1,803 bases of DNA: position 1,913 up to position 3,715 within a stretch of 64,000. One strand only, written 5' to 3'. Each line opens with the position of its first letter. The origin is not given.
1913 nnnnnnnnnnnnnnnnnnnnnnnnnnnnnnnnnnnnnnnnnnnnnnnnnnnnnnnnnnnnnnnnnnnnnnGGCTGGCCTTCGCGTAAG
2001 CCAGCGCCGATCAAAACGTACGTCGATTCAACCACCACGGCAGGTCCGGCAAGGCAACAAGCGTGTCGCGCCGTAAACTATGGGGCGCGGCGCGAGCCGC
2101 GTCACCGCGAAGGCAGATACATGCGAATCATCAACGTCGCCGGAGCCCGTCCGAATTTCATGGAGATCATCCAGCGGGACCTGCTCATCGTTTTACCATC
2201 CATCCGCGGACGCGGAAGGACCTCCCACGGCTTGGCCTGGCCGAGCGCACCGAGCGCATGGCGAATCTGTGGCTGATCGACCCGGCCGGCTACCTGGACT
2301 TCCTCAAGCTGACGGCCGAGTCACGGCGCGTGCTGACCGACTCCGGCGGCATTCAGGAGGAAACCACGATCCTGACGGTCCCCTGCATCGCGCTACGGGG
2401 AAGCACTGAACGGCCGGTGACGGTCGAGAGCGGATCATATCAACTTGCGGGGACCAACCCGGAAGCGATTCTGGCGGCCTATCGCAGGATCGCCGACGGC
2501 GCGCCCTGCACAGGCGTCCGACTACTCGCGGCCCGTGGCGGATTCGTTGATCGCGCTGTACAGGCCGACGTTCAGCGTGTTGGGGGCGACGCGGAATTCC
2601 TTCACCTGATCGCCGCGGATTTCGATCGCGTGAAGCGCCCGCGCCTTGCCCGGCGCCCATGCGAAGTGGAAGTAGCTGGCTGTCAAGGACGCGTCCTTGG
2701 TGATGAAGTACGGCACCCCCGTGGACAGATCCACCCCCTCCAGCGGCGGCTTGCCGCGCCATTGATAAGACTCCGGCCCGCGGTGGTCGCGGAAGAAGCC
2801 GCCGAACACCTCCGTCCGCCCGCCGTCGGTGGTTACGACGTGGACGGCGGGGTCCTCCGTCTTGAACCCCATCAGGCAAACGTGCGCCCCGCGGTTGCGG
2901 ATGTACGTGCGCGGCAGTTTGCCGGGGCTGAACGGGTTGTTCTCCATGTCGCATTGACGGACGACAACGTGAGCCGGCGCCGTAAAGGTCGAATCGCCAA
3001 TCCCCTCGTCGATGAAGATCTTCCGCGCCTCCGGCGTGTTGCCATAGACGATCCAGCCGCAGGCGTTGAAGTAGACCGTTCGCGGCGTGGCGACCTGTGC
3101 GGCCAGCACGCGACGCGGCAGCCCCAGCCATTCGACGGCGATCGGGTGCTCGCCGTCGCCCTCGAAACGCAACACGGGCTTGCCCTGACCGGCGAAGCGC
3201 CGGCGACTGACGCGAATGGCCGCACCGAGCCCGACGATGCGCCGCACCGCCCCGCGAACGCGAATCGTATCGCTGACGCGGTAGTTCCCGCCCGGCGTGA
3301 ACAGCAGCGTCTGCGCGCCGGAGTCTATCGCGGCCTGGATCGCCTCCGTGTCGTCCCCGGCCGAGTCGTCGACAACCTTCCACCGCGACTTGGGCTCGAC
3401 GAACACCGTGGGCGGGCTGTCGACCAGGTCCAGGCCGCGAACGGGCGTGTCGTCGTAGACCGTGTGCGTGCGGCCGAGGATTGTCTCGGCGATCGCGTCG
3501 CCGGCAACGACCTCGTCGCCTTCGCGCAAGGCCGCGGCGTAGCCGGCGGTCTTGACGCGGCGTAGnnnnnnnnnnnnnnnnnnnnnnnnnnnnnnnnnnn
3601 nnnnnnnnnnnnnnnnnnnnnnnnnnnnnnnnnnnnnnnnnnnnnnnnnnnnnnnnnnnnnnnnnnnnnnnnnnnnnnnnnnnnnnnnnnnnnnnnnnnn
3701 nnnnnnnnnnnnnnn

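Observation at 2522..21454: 17-kb single-strand glycan-degradation locus pairing secreted GH55 enzymes with leaderless sulfatase, GH29 fucosidase and GH31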

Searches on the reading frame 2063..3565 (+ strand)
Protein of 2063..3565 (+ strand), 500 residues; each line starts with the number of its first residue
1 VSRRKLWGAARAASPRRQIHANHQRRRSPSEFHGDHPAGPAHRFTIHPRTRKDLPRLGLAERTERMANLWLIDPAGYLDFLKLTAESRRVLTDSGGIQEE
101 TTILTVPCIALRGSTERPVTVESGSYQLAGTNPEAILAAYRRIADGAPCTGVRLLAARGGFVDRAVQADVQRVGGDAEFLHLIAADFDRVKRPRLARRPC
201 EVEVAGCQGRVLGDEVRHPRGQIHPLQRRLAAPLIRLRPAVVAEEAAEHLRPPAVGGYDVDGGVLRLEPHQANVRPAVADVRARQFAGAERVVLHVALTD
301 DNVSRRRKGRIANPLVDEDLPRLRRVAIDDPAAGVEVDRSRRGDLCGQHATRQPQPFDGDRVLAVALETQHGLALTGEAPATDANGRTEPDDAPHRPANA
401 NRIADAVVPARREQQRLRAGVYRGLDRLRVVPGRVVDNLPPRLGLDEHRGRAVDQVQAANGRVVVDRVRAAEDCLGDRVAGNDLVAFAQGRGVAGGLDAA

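Call 5: search_protein_families(library=pfam, proteins=[window:2063-3565:+], max_evalue=0.01)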
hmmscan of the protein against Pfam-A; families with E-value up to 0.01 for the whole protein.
window:2063-3565:+ (500 aa): 1 family
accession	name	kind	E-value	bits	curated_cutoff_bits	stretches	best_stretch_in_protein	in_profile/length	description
PF02350.25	Epimerase_2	-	5e-25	88.5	30.6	1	44-145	220-318/347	UDP-N-acetylglucosamine 2-epimerase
